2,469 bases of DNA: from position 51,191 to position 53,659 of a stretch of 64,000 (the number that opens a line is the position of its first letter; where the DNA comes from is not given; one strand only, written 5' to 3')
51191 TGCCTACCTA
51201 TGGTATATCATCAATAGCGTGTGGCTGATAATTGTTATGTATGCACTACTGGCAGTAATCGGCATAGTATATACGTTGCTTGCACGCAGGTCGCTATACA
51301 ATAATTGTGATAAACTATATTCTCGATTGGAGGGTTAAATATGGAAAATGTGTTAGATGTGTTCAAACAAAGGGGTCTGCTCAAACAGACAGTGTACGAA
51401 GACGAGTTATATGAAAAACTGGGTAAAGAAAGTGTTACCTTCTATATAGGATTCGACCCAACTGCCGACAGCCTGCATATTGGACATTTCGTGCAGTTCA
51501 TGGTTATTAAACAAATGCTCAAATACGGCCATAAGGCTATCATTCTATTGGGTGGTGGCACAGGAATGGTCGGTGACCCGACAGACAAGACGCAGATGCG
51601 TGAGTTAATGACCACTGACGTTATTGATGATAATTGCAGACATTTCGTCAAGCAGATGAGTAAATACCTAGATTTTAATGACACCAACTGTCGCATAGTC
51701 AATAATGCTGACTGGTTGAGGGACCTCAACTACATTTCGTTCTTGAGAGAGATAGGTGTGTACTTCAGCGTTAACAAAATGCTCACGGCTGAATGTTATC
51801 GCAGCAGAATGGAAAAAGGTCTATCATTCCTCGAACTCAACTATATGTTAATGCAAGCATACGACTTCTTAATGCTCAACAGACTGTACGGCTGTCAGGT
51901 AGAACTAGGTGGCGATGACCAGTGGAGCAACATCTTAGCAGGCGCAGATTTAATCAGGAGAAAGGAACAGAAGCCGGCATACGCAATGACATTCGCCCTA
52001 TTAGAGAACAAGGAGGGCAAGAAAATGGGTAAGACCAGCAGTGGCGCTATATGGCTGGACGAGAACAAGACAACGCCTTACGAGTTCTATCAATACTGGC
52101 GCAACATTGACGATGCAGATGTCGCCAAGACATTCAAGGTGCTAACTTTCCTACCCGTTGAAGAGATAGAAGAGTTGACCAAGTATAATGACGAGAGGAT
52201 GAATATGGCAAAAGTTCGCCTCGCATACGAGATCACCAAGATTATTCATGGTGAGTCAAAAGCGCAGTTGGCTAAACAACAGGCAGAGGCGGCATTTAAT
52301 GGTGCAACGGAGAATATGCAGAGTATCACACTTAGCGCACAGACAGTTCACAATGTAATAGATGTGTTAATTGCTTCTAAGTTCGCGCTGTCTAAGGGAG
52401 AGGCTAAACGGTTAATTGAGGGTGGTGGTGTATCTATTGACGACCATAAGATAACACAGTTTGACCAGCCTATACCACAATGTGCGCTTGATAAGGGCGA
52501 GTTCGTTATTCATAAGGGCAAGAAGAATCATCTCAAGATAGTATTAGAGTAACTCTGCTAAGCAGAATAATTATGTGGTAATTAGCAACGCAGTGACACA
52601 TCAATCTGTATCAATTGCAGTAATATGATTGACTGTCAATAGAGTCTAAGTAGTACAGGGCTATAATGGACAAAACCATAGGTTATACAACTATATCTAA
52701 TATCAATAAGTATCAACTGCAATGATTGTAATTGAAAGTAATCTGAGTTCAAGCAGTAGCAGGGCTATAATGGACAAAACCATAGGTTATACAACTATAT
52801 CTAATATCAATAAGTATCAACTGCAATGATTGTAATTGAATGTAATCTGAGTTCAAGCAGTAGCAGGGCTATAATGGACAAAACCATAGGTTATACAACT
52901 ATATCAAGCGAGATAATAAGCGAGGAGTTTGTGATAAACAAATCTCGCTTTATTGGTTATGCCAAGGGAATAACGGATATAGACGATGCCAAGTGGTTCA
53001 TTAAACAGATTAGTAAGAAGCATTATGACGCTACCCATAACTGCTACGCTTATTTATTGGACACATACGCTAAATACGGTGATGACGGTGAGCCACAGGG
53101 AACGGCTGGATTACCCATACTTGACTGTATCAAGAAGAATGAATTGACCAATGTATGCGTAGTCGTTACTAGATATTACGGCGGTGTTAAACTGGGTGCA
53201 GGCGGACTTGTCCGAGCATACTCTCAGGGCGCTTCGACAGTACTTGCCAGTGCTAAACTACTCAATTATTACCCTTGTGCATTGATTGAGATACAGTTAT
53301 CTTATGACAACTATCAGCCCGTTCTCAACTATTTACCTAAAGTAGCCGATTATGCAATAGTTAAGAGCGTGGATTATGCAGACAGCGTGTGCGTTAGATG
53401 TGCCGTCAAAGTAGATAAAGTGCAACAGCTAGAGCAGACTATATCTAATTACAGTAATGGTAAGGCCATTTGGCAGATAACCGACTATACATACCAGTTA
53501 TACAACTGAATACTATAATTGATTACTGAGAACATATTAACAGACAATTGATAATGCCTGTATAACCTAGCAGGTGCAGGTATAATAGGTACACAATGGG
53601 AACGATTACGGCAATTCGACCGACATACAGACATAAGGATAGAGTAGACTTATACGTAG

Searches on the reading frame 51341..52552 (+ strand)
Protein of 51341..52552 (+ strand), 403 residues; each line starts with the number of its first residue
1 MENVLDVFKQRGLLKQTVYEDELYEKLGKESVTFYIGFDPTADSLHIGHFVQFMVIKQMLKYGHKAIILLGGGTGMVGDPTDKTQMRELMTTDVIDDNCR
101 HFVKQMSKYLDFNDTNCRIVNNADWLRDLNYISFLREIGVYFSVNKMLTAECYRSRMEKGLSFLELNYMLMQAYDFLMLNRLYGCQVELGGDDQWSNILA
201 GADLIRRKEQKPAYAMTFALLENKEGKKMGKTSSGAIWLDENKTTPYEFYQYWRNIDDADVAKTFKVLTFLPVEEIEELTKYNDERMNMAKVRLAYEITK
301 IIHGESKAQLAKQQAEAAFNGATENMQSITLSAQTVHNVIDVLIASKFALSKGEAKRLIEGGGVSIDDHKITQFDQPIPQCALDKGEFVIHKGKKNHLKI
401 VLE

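Call 42: find_encoding_contigs(protein=window:51341-52552:+, flank=3000, max_places=6)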
Protein window:51341-52552:+ (403 aa): 2 contigs read that carry it; 2 places shown.
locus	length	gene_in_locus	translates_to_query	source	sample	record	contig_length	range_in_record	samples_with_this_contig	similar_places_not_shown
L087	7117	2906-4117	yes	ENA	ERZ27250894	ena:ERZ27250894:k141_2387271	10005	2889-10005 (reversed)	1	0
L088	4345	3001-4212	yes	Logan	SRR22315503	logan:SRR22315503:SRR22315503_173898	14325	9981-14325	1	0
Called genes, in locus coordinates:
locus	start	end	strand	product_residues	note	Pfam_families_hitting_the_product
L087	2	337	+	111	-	?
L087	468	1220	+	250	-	PF00005:ABC_tran, PF13304:AAA_21 (faint)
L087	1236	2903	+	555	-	PF09847:12TM_1 (weak), PF16949:ABC_tran_2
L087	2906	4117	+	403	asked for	PF00579:tRNA-synt_1b, PF22421:SYY_C-terminal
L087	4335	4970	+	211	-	PF01205:Impact_N, PF09186:DUF1949 (weak)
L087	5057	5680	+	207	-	PF27462:RecX_N (weak), PF21982:RecX_HTH1, PF02631:RecX_HTH2, PF21981:RecX_HTH3 (weak)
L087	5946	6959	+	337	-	PF00892:EamA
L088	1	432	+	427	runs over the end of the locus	PF05496:RuvB_N, PF00004:AAA, PF13173:AAA_14 (weak), PF16193:AAA_assoc_2, PF12002:MgsA_C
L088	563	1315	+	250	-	PF00005:ABC_tran, PF13304:AAA_21 (faint)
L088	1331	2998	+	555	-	PF09847:12TM_1 (weak), PF16949:ABC_tran_2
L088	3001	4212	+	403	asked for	PF00579:tRNA-synt_1b, PF22421:SYY_C-terminal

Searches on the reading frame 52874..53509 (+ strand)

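Call 21: search_protein_families(library=pfam, proteins=[window:52874-53509:+])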
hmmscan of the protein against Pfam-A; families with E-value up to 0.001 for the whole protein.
window:52874-53509:+ (211 aa): 2 families
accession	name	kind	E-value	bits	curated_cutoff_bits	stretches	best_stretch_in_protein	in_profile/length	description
PF01205.25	UPF0029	-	3.6e-37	127.1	27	1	23-124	2-107/107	Uncharacterized protein family UPF0029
PF09186.17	DUF1949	-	7.6e-06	26.2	23.7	1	140-197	1-56/56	Domain of unknown function (DUF1949)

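Call 48: search_protein_families(library=ncbifam, proteins=[window:52874-53509:+])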
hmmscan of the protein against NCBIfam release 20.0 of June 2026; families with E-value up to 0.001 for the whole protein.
window:52874-53509:+ (211 aa): 2 families
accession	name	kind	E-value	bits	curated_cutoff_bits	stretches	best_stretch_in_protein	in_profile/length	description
TIGR00257.1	IMPACT_YIGZ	hypoth_equivalog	1.5e-48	165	167.95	1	12-201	9-201/205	YigZ family protein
NF008600.0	PRK11568.1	equivalog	8.1e-35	120.2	298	1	15-197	13-196/204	IMPACT family protein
